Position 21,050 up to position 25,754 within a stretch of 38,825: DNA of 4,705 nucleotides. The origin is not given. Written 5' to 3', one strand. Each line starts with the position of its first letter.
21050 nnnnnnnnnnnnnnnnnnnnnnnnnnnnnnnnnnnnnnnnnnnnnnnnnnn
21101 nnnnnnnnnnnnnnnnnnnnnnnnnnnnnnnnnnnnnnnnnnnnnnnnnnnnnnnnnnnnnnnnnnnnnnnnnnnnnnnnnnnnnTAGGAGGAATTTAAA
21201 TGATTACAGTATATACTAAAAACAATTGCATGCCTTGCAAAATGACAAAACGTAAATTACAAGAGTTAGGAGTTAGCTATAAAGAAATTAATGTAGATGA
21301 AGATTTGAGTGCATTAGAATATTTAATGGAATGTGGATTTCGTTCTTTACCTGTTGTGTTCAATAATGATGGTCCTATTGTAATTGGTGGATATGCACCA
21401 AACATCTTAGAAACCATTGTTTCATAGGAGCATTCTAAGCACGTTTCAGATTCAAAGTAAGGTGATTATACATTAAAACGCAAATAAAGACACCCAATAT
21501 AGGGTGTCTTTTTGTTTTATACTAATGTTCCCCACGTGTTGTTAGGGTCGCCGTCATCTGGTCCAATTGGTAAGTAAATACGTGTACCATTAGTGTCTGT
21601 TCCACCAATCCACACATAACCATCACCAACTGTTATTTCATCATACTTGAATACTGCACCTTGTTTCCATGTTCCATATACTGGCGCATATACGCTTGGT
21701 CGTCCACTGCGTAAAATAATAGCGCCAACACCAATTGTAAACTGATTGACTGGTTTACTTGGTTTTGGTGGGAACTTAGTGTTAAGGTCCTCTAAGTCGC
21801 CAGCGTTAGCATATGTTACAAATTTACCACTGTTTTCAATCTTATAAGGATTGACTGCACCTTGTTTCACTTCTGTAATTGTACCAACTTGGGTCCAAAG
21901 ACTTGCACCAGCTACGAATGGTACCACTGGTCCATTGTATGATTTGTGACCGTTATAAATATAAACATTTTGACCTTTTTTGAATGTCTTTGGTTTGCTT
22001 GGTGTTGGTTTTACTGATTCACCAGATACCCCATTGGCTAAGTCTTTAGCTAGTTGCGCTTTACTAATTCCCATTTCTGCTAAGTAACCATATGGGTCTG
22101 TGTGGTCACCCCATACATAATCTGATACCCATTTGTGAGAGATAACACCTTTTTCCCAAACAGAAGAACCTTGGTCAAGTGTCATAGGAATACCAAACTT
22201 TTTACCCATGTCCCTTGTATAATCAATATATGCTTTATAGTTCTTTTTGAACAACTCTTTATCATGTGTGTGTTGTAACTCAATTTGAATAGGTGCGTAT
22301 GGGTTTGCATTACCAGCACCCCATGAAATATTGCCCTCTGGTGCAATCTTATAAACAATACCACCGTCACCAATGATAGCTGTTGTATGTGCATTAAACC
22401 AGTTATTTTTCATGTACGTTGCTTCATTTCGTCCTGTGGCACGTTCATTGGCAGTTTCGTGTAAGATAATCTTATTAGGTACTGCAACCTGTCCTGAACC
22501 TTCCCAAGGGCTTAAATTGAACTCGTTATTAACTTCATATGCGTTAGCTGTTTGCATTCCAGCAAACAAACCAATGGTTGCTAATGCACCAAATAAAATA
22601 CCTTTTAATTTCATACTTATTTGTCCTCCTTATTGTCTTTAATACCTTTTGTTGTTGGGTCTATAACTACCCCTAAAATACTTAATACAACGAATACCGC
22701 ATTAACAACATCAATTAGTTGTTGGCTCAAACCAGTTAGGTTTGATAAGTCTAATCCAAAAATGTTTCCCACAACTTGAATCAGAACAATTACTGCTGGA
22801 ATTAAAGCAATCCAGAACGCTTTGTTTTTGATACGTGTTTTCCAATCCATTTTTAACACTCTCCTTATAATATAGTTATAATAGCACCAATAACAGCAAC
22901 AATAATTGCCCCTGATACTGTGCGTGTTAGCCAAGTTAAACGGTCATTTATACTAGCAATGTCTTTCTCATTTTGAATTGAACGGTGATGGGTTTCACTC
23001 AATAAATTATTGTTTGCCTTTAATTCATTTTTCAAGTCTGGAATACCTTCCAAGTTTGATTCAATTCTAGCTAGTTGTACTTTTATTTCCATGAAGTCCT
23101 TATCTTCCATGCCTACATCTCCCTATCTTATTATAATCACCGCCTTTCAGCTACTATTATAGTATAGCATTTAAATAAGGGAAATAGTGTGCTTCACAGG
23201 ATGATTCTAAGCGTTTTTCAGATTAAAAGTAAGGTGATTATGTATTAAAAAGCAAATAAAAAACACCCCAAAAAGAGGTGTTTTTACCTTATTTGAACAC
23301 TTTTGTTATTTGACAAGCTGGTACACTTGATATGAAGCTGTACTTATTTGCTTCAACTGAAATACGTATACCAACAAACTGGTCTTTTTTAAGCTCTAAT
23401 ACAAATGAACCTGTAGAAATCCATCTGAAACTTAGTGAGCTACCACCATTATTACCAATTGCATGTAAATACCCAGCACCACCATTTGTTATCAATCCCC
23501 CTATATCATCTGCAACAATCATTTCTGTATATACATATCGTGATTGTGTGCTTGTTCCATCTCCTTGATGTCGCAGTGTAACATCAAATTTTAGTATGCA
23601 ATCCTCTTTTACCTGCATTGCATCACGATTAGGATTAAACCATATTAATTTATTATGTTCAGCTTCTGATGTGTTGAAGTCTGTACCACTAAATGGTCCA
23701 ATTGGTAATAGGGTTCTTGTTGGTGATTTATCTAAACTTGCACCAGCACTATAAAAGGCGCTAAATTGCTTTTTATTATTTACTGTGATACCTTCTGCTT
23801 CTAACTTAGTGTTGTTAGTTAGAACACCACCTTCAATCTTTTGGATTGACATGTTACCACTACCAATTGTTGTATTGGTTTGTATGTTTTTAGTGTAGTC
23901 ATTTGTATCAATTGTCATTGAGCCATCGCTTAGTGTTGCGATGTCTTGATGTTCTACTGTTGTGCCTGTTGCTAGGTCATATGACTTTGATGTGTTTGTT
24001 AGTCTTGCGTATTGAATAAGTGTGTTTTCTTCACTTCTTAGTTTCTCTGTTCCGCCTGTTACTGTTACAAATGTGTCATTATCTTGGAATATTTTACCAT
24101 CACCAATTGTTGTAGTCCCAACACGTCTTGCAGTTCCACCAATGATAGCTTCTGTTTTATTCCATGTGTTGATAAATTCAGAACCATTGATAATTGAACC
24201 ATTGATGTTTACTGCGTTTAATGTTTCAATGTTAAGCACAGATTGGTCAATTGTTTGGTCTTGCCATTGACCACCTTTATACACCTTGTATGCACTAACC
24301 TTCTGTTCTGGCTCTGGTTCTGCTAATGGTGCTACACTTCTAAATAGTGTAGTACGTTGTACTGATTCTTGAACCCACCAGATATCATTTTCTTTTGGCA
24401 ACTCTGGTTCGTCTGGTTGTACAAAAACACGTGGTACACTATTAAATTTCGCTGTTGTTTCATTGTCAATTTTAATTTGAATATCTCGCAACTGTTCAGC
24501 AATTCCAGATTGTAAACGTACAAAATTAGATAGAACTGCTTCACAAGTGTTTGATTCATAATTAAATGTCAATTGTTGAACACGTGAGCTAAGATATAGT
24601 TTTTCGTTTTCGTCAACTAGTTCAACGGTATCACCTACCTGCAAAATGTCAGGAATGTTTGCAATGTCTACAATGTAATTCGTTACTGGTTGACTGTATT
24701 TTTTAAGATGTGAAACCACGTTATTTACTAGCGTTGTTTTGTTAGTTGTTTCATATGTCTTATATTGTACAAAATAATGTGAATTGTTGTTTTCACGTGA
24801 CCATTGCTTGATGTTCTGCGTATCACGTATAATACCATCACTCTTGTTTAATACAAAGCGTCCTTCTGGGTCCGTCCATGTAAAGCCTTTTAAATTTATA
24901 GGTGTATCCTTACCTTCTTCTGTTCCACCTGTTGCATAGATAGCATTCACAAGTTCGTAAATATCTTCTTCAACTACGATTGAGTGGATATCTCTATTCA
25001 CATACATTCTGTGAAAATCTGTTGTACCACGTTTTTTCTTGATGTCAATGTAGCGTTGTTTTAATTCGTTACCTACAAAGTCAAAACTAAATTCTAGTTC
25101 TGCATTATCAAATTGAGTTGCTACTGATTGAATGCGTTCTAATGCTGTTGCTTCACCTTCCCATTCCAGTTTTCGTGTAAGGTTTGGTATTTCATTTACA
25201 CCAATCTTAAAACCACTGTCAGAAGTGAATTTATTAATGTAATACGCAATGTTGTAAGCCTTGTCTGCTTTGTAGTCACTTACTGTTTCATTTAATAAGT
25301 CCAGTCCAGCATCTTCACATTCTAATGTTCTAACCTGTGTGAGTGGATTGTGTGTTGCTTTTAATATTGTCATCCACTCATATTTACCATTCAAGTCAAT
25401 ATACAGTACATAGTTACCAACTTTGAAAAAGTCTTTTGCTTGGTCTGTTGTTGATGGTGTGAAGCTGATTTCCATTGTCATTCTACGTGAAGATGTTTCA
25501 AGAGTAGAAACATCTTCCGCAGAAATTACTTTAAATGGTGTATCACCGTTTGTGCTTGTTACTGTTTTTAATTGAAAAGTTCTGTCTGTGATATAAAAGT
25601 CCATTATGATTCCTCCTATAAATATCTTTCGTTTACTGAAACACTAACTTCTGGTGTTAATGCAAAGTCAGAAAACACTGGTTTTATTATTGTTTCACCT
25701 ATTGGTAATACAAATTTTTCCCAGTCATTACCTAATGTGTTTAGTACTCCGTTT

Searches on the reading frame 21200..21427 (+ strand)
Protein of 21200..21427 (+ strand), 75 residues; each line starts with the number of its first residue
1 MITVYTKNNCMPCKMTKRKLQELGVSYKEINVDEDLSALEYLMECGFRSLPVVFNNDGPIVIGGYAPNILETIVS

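Call 38: search_protein_families(library=phrogs, proteins=[window:21200-21427:+], max_evalue=0.001)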
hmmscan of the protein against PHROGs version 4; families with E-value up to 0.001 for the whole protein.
window:21200-21427:+ (75 aa): 3 families
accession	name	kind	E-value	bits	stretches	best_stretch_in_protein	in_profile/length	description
phrog_22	-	DNA, RNA and nucleotide metabolism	1e-20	75.5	1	1-71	72-142/162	thioredoxin domain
phrog_86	-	DNA, RNA and nucleotide metabolism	1.9e-06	27.9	1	2-58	418-474/504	ribonucleoside diphosphate reductase small subunit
phrog_16693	-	unknown function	3.5e-06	27.9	1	1-38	1-39/132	-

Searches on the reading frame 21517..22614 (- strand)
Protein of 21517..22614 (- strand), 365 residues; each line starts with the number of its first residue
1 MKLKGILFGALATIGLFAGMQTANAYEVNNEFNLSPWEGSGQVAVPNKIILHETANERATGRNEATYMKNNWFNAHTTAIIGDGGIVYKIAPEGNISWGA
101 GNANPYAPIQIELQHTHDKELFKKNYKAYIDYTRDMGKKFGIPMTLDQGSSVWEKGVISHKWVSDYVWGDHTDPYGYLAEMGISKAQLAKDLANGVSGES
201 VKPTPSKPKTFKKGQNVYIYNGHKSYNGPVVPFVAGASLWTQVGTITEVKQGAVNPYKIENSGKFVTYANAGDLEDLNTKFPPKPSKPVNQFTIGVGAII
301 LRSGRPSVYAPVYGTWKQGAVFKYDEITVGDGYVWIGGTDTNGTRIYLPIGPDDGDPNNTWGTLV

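Call 4: search_protein_families(library=phrogs, proteins=[window:21517-22614:-], max_evalue=0.01)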
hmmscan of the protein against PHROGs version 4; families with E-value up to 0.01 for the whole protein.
window:21517-22614:- (365 aa): 14 families
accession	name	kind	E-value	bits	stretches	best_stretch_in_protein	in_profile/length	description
phrog_8164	-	lysis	2.1e-83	281.3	1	25-213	2-198/320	endolysin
phrog_833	-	lysis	1.7e-81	275.1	1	20-364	3-293/294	endolysin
phrog_1110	-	lysis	2.5e-60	205.4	1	26-218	3-193/301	endolysin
phrog_2338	-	lysis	5.3e-49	168.4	1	25-219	5-207/346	endolysin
phrog_3393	-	lysis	2.3e-45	156.8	1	25-225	2-207/342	endolysin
phrog_5182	-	lysis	5.6e-27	96.2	1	24-240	13-229/321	endolysin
phrog_1794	-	lysis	1.2e-15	58.8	1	39-242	49-220/336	amidase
phrog_635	-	lysis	7e-13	49.3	1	289-363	384-461/463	endolysin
phrog_33273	-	unknown function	3.2e-09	37.6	1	291-359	6-75/85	-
phrog_670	-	lysis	4.6e-08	33.4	1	33-241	94-292/596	endolysin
phrog_1309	-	lysis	5.4e-08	33.6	1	290-364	334-409/410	endolysin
phrog_3088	-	lysis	2.4e-07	31.8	1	44-144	22-125/248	amidase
phrog_19265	-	unknown function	1.4e-06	29.2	1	46-161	24-133/293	-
phrog_9611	-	lysis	0.00043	20.9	1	46-117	23-104/246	endolysin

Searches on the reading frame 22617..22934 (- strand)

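Call 4: search_protein_families(library=phrogs, proteins=[window:22617-22934:-], max_evalue=0.01)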
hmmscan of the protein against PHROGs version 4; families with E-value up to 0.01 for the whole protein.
window:22617-22934:- (105 aa): 5 families
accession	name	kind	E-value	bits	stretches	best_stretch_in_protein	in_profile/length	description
phrog_297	-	lysis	3.3e-22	80.2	1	27-104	7-81/176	holin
phrog_962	-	lysis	1.4e-20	74.9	1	27-101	2-73/152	holin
phrog_10091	-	lysis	1.2e-18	68.5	1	27-102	1-75/143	holin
phrog_13404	-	lysis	9e-05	23.6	1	43-98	20-72/121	holin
phrog_33625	-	lysis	0.00025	22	1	27-88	1-60/64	holin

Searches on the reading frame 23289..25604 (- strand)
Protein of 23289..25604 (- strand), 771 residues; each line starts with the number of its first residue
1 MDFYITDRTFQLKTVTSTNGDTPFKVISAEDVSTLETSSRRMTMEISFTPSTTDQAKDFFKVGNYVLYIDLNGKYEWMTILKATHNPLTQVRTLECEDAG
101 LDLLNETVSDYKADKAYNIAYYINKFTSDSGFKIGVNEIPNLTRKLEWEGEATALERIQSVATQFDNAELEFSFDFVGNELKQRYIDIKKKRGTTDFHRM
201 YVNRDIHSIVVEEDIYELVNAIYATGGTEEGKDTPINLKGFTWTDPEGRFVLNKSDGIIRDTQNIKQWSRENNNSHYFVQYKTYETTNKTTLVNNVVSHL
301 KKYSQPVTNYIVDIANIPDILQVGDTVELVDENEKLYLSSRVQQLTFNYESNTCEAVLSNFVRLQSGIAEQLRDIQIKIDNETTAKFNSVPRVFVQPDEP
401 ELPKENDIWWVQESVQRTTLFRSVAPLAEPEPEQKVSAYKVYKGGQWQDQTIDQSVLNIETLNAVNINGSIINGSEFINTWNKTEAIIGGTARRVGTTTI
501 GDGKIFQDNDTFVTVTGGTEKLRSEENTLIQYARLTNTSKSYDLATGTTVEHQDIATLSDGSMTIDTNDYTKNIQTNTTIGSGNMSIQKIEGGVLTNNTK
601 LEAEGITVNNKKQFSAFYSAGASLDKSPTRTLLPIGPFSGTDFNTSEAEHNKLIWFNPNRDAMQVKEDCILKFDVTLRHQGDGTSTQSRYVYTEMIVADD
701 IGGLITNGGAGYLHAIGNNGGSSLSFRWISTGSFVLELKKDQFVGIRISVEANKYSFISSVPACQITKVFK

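Call 4: search_protein_families(library=phrogs, proteins=[window:23289-25604:-], max_evalue=0.01)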
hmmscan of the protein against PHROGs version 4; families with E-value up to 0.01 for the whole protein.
window:23289-25604:- (771 aa): 8 families
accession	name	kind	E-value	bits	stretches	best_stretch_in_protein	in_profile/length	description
phrog_9478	-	tail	0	1147.5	1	1-771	1-778/779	minor tail protein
phrog_588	-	tail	4.7e-103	347.2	1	1-381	8-410/955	tail fiber protein and host specificity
phrog_17633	-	tail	4e-89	299.3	1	1-235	1-247/250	minor tail protein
phrog_6468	-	tail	3e-39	135.6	1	40-380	38-406/1366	tail fiber protein; host specificity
phrog_6253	-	tail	1.3e-36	127.6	1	51-384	52-405/589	minor tail protein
phrog_26466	-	unknown function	5.2e-17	61.2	1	36-416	39-423/2337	-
phrog_12312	-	head and packaging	9.9e-15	54.9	1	1-493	1-468/784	virion structural protein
phrog_27577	-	tail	5e-10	38.5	1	121-320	114-321/1795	tail protein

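Call 61: find_encoding_contigs(protein=window:23289-25604:-, flank=10000, max_places=10)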
Protein window:23289-25604:- (771 aa): no gene with exactly this product is on record in the collection.
